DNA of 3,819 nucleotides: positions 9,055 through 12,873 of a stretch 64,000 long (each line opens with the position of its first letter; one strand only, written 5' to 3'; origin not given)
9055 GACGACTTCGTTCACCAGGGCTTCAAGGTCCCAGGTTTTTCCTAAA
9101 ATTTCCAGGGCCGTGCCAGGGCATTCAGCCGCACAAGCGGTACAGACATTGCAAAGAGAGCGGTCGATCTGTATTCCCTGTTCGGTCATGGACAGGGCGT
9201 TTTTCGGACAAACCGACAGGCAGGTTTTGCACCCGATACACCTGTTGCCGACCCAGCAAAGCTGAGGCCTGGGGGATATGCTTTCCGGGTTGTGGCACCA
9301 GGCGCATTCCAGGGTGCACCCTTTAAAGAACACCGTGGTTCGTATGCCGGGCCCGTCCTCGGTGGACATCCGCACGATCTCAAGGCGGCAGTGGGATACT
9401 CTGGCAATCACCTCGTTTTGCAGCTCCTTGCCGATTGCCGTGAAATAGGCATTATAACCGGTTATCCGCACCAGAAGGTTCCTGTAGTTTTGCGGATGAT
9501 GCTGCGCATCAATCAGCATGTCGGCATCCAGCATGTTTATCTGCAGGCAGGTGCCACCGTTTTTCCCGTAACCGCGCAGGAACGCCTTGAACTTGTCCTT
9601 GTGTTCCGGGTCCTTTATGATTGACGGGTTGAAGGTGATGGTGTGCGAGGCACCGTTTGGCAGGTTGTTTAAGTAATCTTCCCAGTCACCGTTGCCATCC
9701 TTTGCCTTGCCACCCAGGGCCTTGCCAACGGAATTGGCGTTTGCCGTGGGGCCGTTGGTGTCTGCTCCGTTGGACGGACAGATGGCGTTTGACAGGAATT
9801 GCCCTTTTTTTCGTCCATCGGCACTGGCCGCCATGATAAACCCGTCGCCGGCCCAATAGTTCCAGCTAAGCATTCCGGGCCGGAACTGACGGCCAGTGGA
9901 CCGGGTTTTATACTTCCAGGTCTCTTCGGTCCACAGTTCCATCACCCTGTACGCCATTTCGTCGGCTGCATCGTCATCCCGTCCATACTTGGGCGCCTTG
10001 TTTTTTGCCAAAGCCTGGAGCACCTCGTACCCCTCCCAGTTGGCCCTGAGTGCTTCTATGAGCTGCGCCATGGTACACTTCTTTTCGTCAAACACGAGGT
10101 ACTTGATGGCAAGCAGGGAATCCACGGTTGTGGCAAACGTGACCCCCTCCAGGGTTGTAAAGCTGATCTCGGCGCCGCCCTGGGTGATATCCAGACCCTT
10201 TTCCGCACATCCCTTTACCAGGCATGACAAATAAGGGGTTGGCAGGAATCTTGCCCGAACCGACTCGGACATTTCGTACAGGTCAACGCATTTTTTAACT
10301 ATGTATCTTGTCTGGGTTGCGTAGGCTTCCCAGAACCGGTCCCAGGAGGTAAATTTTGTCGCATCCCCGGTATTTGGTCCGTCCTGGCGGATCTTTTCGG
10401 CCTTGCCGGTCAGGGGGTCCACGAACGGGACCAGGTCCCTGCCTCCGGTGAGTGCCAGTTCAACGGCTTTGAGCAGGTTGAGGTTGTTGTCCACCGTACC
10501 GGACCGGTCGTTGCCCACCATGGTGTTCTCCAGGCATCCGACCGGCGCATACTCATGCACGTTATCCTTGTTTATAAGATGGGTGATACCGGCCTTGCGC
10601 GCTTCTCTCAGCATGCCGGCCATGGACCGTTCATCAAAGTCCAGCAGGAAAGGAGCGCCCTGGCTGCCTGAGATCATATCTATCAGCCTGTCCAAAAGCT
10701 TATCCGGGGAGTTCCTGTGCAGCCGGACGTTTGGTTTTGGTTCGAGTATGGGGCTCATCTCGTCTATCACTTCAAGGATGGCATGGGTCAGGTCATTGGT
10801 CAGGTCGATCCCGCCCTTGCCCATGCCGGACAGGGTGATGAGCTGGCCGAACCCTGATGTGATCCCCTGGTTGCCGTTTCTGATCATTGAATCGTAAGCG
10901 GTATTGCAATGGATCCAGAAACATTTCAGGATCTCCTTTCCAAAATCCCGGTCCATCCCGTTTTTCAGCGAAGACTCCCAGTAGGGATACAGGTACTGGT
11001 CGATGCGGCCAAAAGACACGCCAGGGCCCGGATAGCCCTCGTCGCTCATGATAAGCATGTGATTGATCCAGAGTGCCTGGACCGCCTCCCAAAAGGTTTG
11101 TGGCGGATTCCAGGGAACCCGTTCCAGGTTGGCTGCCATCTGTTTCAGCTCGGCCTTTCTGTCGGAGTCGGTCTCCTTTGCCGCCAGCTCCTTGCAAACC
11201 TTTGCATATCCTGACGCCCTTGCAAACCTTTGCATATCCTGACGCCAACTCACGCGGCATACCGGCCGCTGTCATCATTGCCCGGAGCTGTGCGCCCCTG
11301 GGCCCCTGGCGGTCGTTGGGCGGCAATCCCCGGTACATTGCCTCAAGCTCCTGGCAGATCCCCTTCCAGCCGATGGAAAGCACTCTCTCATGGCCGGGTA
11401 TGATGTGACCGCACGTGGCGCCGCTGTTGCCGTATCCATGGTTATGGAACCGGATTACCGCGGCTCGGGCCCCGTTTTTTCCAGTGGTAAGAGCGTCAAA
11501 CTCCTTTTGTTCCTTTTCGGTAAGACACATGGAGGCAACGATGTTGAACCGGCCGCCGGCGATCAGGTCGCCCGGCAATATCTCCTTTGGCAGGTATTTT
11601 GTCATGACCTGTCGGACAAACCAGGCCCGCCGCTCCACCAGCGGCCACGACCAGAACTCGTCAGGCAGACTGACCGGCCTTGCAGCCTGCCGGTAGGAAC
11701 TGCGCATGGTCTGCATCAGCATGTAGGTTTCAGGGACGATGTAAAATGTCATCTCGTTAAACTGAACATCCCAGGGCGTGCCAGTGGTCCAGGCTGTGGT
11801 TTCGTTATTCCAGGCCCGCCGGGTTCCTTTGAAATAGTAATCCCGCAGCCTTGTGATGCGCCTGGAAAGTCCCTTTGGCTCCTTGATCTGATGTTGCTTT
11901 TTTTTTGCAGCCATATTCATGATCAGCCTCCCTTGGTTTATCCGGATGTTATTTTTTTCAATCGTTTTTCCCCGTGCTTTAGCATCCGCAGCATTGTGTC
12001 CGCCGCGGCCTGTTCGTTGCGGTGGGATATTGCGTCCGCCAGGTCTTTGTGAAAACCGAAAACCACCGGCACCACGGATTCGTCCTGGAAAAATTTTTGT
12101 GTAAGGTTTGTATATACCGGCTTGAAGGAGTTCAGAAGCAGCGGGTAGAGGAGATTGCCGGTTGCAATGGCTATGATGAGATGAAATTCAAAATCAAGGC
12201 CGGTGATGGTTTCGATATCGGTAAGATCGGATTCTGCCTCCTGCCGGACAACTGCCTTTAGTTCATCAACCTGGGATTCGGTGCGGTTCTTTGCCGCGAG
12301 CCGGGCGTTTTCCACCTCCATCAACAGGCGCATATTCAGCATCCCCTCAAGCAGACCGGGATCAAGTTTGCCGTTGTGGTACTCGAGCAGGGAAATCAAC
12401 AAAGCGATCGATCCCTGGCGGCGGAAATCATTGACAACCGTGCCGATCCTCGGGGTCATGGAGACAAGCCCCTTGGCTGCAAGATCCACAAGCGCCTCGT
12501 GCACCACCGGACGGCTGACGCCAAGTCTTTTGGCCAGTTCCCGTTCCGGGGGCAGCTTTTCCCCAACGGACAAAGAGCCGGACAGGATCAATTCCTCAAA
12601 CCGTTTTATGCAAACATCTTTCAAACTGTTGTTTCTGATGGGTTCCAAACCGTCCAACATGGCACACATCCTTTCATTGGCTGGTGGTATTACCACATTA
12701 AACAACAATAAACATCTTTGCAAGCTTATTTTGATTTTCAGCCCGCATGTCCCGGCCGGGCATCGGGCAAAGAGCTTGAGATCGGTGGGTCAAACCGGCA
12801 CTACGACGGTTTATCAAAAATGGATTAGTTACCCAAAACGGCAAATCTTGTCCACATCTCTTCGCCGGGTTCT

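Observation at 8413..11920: Glycyl-radical enzyme and its radical-SAM activase are one continuous reading frame with no stop and no linker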

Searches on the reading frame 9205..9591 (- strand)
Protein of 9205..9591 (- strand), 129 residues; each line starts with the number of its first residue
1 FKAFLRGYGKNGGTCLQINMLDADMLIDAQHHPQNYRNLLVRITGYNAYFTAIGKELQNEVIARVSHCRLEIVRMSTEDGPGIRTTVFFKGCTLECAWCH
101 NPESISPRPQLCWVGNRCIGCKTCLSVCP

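Call 42: find_homologous_proteins(query=window:9205-9591:-, max_evalue=1e-10)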
Query seq(129 aa) (129 aa): 695 proteins with E <= 1e-10 among 717 candidates; the best 120 are listed.
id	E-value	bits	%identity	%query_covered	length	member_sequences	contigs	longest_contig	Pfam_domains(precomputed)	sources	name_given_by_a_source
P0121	6.6e-51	190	64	59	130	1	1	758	PF13353.12,PF01228.27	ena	-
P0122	2.7e-38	149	67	79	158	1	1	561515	PF01228.27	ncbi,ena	-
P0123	2.0e-36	143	55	93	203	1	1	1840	PF01228.27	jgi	-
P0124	2.0e-32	130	93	47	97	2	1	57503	PF12838.13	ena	-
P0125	3.1e-30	123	88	46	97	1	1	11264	-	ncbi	-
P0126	4.1e-30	122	63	47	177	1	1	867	PF12797.13,PF13353.12,PF00037.33,PF01228.27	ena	-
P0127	4.8e-30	122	88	47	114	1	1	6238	PF14697.12,PF13353.12,PF12837.13,PF00037.33,PF12838.13,PF13187.12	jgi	-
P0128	7.9e-30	121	84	52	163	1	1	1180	PF01228.27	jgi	-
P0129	1.2e-29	121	79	54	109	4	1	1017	PF01228.27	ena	-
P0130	1.6e-29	120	83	54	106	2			PF01228.27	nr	nr:hypothetical protein [Desulfobacterales bacterium]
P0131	5.5e-29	119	84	52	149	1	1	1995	PF01228.27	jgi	jgi:formate C-acetyltransferase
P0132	9.4e-29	118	77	54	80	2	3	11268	PF01228.27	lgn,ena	-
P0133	1.0e-28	118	79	54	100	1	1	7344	PF01228.27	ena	-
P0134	1.1e-28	118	83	54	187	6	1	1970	PF01228.27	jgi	-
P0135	1.2e-28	118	85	47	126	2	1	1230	PF14697.12,PF12797.13,PF13353.12,PF12837.13,PF00037.33,PF12838.13,PF13459.12,PF25160.2,PF13237.12,PF13370.12,PF13187.12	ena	-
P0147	3.2e-28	116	79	54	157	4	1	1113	PF01228.27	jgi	jgi:pyruvate-formate lyase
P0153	7.6e-28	115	44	86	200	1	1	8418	PF13353.12,PF01228.27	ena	-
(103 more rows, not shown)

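Call 50: search_protein_representatives(protein=window:9205-9591:-)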
Query: 129 residues. Proteins with E-value up to 0.001 (for the whole library): 9136; up to 1e-10: 2625; up to 1e-30: 3. The best 150 are listed.
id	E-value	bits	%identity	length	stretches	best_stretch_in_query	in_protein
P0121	2.1e-51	189.5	80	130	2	68-127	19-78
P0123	6.4e-37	142.6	58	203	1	1-121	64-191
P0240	1.4e-31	125.3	66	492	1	15-129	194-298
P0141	7.1e-29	116.5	82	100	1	1-67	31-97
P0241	2.1e-28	115.0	52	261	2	71-124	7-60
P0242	2.3e-28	114.9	51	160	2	71-126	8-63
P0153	2.4e-28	114.8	53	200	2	3-67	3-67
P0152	2.4e-28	114.8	81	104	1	1-67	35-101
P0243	3.6e-28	114.3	80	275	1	70-129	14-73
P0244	8.5e-28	113.0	45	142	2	71-129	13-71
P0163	9.0e-28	113.0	51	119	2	2-68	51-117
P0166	1.0e-27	112.8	79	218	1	1-67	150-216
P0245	1.4e-27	112.3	50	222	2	72-129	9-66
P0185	2.3e-27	111.7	78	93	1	1-67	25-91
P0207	4.0e-27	110.9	78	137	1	2-69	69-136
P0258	6.9e-25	103.6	45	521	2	71-129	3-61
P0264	3.9e-24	101.2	48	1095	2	71-128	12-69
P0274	3.2e-23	98.2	48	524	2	71-126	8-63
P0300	5.7e-21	90.9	44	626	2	6-66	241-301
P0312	2.9e-20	88.6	46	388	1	3-105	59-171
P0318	6.1e-20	87.6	46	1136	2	72-129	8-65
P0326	1.2e-19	86.6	49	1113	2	70-111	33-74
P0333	1.7e-19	86.2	43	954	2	4-74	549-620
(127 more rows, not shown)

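Call 52: search_protein_families(library=pfam, proteins=[P0264, P0318, P0326, P0333, P0300, P0312, P0274, P0258], max_evalue=0.00001)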
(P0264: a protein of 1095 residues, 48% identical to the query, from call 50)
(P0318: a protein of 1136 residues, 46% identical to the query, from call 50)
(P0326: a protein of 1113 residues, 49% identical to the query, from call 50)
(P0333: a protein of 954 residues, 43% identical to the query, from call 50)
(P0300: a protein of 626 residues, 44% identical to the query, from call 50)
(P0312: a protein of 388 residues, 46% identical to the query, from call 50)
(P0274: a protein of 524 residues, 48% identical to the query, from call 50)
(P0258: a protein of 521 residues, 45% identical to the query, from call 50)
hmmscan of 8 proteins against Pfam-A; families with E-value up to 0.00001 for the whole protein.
P0264 (1095 aa): 9 families
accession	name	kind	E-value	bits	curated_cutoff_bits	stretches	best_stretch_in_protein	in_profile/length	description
PF02901.20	PFL-like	-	5.3e-160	534.6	24.3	1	320-951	4-647/647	Pyruvate formate lyase-like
PF01228.26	Gly_radical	-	1.2e-21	77.6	22.2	1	968-1072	2-106/106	Glycine radical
PF04055.27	Radical_SAM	-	2e-18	67.6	29.5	1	29-237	3-163/166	Radical SAM superfamily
PF00037.32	Fer4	-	6.8e-12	45.1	21.1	1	80-101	2-23/24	4Fe-4S binding domain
PF13353.11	Fer4_12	-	2e-11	44.8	22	1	20-160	2-86/137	4Fe-4S single cluster domain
PF12837.12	Fer4_6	-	1.7e-07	31.3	25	0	79-101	2-24/24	4Fe-4S binding domain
PF13484.11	Fer4_16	-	4.3e-06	27.8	30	0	85-116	1-32/66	4Fe-4S double cluster binding domain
PF12797.12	Fer4_2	-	6.6e-06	26.2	24.5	0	79-97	3-21/22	4Fe-4S binding domain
PF13237.11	Fer4_10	-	7.2e-06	26.3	25.5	0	54-97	4-53/53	4Fe-4S dicluster domain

P0318 (1136 aa): 7 families
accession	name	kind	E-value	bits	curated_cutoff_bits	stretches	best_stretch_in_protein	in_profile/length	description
PF02901.20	PFL-like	-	5.1e-149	498.3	24.3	1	354-994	2-647/647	Pyruvate formate lyase-like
PF01228.26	Gly_radical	-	4.5e-15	56.5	22.2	1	1025-1117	13-106/106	Glycine radical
PF13353.11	Fer4_12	-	4.6e-08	33.9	22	1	16-169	3-98/137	4Fe-4S single cluster domain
PF00037.32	Fer4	-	2.3e-07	30.8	21.1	0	77-98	3-24/24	4Fe-4S binding domain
PF13237.11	Fer4_10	-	3.4e-07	30.5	25.5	1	49-93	4-53/53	4Fe-4S dicluster domain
PF12837.12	Fer4_6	-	4.3e-07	30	25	0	49-65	4-20/24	4Fe-4S binding domain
PF04055.27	Radical_SAM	-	4e-06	27.5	29.5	0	23-236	2-160/166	Radical SAM superfamily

P0326 (1113 aa): 4 families
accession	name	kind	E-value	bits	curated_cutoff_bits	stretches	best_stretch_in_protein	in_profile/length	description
PF02901.20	PFL-like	-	8.7e-138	461.2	24.3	2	288-746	2-460/647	Pyruvate formate lyase-like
PF01228.26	Gly_radical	-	1.3e-21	77.6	22.2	1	992-1096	2-106/106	Glycine radical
PF04055.27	Radical_SAM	-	5.5e-18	66.1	29.5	1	50-207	2-158/166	Radical SAM superfamily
PF13353.11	Fer4_12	-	7.2e-11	43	22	1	42-136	2-90/137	4Fe-4S single cluster domain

P0333 (954 aa): 3 families
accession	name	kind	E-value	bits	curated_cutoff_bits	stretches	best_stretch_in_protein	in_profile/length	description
PF02901.20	PFL-like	-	3.7e-83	280.7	24.3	1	3-476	177-647/647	Pyruvate formate lyase-like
PF01228.26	Gly_radical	-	5.2e-26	91.7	22.2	1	498-597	6-106/106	Glycine radical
PF04055.27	Radical_SAM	-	1.9e-10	41.6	29.5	1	763-885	32-158/166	Radical SAM superfamily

P0300 (626 aa): 4 families
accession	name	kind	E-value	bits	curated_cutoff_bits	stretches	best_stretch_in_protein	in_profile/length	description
PF02901.20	PFL-like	-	3.7e-36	125.4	24.3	1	2-166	483-647/647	Pyruvate formate lyase-like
PF01228.26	Gly_radical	-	8.3e-29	100.7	22.2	1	187-286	5-106/106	Glycine radical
PF04055.27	Radical_SAM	-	4.4e-11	43.7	29.5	1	418-556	14-157/166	Radical SAM superfamily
PF13353.11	Fer4_12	-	9.4e-11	42.6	22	1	339-479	2-82/137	4Fe-4S single cluster domain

P0312 (388 aa): 3 families
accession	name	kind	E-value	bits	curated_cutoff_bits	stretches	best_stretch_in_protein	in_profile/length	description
PF01228.26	Gly_radical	-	3.7e-37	127.5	22.2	1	3-106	1-105/106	Glycine radical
PF04055.27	Radical_SAM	-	4.7e-19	69.6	29.5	1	152-319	1-160/166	Radical SAM superfamily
PF13353.11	Fer4_12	-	2.7e-12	47.6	22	1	145-284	2-132/137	4Fe-4S single cluster domain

P0274 (524 aa): 3 families
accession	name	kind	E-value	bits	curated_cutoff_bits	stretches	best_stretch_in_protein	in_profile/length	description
PF02901.20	PFL-like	-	2.9e-58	198.4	24.3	1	127-377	370-638/647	Pyruvate formate lyase-like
PF01228.26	Gly_radical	-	1.8e-19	70.7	22.2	1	406-506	5-106/106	Glycine radical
PF13353.11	Fer4_12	-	3.6e-12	47.2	22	1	16-142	2-81/137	4Fe-4S single cluster domain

P0258 (521 aa): 10 families
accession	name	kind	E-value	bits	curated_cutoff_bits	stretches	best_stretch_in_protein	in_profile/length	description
PF02901.20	PFL-like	-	3.4e-52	178.4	24.3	1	118-296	470-647/647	Pyruvate formate lyase-like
PF01228.26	Gly_radical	-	1.7e-26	93.3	22.2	1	313-416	2-106/106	Glycine radical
PF00037.32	Fer4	-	1.1e-09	38.1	21.1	0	48-63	6-21/24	4Fe-4S binding domain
PF12837.12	Fer4_6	-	1.3e-09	38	25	0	48-64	7-23/24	4Fe-4S binding domain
PF13187.11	Fer4_9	-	1.8e-09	37.9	27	1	49-98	1-51/52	4Fe-4S dicluster domain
PF12838.12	Fer4_7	-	2.5e-09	37.9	27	1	49-98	1-52/52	4Fe-4S dicluster domain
PF14697.11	Fer4_21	-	5.6e-09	36.4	35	1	48-99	6-57/59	4Fe-4S dicluster domain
PF12797.12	Fer4_2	-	1.7e-08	34.3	24.5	0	48-62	8-22/22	4Fe-4S binding domain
PF13237.11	Fer4_10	-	9.5e-08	32.3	25.5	1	44-94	3-52/53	4Fe-4S dicluster domain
PF25160.1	LdpA_Fe-S-bd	-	3.4e-06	27.2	27.6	0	80-100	24-44/49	LdpA Fe-S cluster-binding domain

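Call 53: list_cluster_members(proteins=[P0264, P0318, P0326, P0333, P0300, P0312])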
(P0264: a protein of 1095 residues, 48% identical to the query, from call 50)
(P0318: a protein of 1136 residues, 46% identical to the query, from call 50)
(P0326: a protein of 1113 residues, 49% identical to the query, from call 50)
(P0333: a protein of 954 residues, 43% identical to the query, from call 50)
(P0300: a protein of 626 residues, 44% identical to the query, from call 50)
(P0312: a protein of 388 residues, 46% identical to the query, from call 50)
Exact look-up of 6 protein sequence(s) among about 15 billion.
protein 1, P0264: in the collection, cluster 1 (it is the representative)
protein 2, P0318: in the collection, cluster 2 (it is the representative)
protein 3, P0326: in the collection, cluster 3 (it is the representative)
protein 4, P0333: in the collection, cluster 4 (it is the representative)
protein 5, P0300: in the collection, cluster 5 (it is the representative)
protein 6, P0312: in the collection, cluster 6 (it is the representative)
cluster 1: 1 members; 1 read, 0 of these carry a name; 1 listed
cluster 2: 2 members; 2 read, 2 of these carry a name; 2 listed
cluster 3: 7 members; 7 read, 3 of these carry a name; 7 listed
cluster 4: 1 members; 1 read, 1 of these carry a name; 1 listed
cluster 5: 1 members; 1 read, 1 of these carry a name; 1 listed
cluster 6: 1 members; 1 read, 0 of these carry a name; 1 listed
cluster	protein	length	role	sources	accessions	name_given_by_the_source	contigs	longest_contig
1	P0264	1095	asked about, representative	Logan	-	-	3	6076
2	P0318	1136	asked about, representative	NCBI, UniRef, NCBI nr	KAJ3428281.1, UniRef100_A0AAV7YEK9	formate acetyltransferase 3-related [Anaeramoeba flamelloides] | Formate acetyltransferase 3-related n=1 Tax=Anaeramoeba flamelloides TaxID=1746091 ...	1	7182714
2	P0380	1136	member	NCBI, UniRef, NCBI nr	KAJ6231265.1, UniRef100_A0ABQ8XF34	formate acetyltransferase 3-related [Anaeramoeba flamelloides] | Formate acetyltransferase 3-related n=1 Tax=Anaeramoeba flamelloides TaxID=1746091 ...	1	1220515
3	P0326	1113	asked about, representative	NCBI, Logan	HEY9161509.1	MAG TPA: pyruvate formate lyase family protein [Desulfomonilia bacterium]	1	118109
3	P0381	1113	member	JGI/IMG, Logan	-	pyruvate formate-lyase/glycerol dehydratase family glycyl radical enzyme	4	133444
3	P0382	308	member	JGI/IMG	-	formate C-acetyltransferase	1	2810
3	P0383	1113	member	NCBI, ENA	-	-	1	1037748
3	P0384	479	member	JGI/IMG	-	-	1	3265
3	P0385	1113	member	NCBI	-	-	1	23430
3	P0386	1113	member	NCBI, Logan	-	-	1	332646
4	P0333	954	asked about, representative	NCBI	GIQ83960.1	glycyl radical enzyme activase, partial [Kipferlia bialata]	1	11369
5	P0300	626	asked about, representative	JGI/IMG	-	glycyl-radical enzyme activating protein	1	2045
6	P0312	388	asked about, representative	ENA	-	-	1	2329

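Call 56: find_encoding_contigs(protein=P0326, flank=4000, max_places=4)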
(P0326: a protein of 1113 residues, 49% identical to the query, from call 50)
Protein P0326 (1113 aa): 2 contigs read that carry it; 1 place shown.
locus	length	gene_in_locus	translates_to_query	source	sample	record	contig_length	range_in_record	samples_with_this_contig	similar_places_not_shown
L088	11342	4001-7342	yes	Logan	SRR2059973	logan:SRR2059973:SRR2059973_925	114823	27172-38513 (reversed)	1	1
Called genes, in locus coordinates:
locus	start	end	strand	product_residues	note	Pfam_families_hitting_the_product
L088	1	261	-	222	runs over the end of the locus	PF01209:Ubie_methyltran (weak), PF13489:Methyltransf_23, PF05401:NodS (weak), PF13649:Methyltransf_25, PF13847:Methyltransf_31, PF08241:Methyltransf_11, PF08242:Methyltransf_12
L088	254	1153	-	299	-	PF00106:adh_short, PF08659:KR (weak), PF13561:adh_short_C2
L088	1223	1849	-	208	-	PF01810:LysE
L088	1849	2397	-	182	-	-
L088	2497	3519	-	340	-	PF00149:Metallophos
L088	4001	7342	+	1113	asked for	PF04055:Radical_SAM, PF13353:Fer4_12, PF02901:PFL-like, PF01228:Gly_radical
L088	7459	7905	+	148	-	PF13211:DUF4019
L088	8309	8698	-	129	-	-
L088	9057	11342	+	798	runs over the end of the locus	PF02129:Peptidase_S15, PF08530:PepX_C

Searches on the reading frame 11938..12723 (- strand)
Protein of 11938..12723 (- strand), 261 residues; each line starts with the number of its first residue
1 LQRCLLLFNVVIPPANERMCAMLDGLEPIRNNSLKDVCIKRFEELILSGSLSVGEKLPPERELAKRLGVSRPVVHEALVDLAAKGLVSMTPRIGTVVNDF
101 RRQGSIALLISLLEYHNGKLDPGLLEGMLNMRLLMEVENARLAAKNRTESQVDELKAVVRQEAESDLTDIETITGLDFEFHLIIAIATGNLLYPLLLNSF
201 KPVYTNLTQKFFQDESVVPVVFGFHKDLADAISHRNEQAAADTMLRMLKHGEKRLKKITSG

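Call 3: search_protein_families(library=pfam, proteins=[window:11938-12723:-])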
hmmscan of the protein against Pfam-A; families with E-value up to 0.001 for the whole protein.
window:11938-12723:- (261 aa): 5 families
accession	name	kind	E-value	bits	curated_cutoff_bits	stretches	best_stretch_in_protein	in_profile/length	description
PF07729.17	FCD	-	3.2e-19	70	24.3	1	128-249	2-124/125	FCD domain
PF00392.27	GntR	-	2.4e-18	66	27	1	41-97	8-64/64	Bacterial regulatory proteins, gntR family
PF07840.17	FadR_C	-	2.5e-15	57.2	23.6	1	98-246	1-143/164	FadR C-terminal domain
PF12802.13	MarR_2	-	0.00029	21.4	27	1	61-87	24-50/61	MarR family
PF13545.12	HTH_Crp_2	-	0.0003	21.1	27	0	61-98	26-62/70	Crp-like helix-turn-helix domain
